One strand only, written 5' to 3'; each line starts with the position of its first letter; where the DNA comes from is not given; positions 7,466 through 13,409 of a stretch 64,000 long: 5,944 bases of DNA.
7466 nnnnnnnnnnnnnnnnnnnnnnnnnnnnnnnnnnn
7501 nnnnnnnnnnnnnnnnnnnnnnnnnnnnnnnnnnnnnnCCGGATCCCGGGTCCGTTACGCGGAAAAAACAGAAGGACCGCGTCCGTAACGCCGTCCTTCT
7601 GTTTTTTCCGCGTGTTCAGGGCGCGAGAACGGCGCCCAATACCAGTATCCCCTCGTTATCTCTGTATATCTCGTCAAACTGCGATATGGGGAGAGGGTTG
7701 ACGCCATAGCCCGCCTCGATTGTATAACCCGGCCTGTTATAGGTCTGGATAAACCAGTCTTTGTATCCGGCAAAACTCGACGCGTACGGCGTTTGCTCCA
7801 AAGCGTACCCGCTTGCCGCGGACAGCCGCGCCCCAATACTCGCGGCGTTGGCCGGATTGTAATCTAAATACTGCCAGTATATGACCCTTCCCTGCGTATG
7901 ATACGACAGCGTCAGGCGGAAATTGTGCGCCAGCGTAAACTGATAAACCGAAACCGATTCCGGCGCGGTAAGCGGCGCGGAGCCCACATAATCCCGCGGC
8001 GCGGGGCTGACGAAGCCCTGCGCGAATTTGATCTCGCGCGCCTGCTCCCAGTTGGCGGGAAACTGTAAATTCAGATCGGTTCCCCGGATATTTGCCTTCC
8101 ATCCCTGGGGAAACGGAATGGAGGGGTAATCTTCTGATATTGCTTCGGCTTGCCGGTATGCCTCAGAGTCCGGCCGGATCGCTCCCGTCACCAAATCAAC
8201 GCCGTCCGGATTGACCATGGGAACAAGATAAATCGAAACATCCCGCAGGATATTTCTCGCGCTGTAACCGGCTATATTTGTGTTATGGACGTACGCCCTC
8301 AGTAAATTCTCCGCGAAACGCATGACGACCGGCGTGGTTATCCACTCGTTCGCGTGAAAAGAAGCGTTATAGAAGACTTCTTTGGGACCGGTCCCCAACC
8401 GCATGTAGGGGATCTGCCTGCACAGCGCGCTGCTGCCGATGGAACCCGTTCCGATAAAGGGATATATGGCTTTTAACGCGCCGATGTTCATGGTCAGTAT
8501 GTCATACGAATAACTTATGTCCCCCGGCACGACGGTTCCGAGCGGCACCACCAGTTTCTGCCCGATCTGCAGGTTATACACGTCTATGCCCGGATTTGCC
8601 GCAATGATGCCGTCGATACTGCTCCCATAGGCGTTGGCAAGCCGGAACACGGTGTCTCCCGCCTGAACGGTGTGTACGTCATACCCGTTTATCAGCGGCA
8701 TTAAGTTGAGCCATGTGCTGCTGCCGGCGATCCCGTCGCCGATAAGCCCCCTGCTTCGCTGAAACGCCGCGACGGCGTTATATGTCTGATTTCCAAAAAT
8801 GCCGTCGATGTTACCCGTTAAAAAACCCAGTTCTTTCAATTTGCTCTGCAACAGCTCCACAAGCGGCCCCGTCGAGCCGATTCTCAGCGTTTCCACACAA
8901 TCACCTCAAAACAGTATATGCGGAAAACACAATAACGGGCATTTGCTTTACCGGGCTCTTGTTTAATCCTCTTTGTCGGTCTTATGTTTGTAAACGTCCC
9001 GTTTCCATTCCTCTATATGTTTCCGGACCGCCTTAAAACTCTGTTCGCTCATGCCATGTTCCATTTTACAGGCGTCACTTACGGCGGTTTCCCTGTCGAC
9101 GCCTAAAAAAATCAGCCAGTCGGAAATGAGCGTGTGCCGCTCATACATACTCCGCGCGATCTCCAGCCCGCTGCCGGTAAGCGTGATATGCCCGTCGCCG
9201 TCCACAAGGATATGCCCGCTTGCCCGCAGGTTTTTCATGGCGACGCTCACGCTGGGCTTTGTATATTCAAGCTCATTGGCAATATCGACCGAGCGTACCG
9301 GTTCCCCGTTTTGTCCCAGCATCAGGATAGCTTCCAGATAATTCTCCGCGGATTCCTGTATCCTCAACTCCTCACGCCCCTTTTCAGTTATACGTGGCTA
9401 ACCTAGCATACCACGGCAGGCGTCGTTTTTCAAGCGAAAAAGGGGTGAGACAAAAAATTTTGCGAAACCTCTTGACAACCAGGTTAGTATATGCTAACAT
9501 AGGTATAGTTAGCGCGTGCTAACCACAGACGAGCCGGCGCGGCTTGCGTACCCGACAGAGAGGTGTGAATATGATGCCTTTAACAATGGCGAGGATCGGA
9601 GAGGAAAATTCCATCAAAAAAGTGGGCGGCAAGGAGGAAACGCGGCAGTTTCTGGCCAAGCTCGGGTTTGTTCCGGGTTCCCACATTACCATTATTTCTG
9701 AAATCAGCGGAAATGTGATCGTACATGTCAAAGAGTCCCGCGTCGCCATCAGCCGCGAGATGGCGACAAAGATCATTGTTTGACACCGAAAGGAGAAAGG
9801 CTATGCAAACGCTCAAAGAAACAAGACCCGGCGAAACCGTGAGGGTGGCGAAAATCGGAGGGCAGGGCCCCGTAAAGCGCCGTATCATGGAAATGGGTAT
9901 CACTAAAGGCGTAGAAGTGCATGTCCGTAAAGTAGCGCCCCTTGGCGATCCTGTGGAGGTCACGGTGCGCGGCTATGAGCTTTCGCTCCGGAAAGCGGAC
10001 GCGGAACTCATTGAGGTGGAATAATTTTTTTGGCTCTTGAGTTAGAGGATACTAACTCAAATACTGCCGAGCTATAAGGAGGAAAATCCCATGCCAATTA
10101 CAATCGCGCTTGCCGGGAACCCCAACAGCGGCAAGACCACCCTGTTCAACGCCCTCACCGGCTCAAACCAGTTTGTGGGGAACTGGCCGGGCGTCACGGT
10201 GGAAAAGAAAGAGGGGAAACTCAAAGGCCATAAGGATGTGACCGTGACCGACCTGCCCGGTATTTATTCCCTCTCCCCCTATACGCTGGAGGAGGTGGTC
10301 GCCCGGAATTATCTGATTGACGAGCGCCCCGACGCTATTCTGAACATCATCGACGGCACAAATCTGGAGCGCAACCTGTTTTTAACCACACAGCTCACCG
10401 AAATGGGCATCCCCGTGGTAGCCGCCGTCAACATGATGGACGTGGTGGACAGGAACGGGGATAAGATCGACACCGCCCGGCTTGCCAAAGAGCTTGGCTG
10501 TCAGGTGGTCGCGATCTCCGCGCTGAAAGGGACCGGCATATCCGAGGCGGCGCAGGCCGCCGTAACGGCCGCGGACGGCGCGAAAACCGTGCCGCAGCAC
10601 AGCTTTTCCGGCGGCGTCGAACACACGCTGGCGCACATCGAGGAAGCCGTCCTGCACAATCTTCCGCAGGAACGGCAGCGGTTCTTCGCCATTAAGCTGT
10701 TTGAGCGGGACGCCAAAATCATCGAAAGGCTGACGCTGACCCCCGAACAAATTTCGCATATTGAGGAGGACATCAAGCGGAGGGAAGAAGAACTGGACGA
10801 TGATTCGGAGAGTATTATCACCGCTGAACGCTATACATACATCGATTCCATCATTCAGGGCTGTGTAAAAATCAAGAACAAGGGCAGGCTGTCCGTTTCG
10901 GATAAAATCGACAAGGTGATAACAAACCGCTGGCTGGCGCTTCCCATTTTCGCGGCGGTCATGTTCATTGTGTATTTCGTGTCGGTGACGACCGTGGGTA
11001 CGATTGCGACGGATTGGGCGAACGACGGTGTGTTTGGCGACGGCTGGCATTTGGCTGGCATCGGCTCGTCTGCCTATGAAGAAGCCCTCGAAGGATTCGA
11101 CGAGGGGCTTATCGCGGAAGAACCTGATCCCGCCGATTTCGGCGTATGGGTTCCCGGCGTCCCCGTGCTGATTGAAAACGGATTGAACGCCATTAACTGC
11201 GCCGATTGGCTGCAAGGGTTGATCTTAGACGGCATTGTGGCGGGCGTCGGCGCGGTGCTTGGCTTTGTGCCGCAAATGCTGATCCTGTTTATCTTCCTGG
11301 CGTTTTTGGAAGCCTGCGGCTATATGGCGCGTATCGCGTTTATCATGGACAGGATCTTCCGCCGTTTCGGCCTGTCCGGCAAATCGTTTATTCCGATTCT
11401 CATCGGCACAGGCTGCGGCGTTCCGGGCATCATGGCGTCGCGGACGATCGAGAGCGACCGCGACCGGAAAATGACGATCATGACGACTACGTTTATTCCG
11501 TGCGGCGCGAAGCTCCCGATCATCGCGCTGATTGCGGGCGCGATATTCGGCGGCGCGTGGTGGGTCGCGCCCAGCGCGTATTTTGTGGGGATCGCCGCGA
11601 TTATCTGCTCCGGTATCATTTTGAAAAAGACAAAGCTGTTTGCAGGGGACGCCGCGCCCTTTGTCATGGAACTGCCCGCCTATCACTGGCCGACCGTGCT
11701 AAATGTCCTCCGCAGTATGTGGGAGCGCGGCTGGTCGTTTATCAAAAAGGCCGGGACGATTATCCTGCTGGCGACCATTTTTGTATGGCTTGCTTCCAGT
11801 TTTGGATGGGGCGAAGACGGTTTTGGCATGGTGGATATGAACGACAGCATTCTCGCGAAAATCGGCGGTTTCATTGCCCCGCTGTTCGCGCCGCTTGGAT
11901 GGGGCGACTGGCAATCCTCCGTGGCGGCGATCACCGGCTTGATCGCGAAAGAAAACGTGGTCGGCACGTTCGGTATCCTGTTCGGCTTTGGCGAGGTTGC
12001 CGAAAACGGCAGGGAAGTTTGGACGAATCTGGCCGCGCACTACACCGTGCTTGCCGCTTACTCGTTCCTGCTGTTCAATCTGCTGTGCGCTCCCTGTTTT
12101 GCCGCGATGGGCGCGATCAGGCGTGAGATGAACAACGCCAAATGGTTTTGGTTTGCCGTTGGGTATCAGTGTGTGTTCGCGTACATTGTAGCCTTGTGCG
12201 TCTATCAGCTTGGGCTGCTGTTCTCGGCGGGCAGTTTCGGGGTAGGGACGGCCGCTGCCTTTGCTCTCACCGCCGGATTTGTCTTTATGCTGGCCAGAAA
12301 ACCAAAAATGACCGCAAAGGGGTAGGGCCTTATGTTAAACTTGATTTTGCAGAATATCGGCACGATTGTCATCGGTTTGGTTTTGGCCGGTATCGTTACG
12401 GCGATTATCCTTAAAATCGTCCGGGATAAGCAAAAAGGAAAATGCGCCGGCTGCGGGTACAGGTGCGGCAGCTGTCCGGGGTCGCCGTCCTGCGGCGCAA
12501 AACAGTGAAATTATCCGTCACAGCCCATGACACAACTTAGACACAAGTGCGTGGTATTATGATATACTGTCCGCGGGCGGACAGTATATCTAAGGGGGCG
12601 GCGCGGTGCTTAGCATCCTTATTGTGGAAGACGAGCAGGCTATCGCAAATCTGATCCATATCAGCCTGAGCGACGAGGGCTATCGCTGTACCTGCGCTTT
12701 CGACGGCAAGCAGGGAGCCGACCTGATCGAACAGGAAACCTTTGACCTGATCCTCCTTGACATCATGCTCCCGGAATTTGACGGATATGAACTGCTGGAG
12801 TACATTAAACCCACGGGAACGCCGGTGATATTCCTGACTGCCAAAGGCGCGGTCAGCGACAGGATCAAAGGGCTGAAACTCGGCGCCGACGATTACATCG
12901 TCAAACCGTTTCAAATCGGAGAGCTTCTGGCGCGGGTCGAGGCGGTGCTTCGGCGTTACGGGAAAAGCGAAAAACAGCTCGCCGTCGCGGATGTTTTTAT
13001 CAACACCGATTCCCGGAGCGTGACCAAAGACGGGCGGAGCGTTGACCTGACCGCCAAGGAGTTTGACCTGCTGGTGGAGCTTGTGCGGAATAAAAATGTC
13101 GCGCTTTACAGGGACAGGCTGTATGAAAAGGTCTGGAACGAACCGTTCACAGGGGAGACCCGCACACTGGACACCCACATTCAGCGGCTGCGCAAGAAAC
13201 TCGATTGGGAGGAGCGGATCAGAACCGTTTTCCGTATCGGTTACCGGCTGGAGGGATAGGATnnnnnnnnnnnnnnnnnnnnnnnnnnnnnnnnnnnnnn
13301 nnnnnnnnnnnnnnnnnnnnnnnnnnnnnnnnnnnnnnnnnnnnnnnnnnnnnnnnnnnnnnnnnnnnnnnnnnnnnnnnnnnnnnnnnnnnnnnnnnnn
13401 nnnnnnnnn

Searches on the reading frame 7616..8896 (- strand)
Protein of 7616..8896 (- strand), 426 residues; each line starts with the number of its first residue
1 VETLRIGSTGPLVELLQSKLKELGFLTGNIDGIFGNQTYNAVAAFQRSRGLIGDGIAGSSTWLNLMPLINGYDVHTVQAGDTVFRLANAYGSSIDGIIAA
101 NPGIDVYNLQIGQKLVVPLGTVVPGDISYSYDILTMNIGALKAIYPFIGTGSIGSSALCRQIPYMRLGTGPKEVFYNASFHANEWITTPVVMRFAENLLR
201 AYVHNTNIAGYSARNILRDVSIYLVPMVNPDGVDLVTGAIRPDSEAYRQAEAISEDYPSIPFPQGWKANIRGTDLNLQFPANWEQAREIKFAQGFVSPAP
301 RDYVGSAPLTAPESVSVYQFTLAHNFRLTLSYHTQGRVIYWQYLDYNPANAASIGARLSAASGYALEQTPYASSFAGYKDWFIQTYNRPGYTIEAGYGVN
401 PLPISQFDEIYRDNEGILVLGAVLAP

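Call 57: search_protein_families(library=pfam, proteins=[window:7616-8896:-], max_evalue=0.001)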
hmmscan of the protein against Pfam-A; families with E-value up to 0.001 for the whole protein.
window:7616-8896:- (426 aa): 3 families
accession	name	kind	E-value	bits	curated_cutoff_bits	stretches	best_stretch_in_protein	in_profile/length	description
PF00246.29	Peptidase_M14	-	1.2e-30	107.6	21.6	1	142-410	9-279/286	Zinc carboxypeptidase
PF01471.23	PG_binding_1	-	4e-17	62.6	23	1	9-62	1-54/57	Putative peptidoglycan binding domain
PF01476.26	LysM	-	5.8e-13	49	20.9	1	75-118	1-43/43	LysM domain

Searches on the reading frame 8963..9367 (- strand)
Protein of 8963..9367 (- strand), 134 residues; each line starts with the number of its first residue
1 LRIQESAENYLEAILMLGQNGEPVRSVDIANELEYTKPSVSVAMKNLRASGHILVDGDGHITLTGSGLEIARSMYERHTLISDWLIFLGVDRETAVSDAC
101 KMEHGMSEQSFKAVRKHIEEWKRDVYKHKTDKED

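Call 57: search_protein_families(library=pfam, proteins=[window:8963-9367:-], max_evalue=0.001)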
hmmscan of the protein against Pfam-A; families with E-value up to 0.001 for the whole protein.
window:8963-9367:- (134 aa): 3 families
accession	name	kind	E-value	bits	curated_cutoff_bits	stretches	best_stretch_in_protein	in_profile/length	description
PF02742.21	Fe_dep_repr_C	-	9.9e-13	48.4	27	1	64-128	1-66/70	Iron dependent repressor, metal binding and dimerisation domain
PF01325.25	Fe_dep_repress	-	5.2e-08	33.4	26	1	5-60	4-59/60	Iron dependent repressor, N-terminal DNA binding domain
PF12802.13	MarR_2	-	6.4e-05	23.5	27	1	13-53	10-50/61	MarR family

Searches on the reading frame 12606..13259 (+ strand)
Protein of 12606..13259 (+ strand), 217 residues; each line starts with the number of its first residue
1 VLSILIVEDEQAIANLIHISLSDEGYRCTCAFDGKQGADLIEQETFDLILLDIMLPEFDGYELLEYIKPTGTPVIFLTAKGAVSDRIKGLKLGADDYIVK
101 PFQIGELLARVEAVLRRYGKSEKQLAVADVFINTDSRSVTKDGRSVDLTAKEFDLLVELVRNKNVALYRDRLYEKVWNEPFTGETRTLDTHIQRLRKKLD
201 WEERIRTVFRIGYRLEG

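Call 56: search_protein_families(library=pfam, proteins=[window:12606-13259:+], max_evalue=0.00001)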
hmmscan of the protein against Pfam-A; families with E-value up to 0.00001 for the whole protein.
window:12606-13259:+ (217 aa): 2 families
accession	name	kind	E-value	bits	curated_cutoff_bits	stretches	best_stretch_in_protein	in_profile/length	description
PF00072.30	Response_reg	-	1.8e-29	102.6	30.2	1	4-112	1-111/111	Response regulator receiver domain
PF00486.34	Trans_reg_C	-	2.6e-22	79.1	26.2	1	143-215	1-77/77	Transcriptional regulatory protein, C terminal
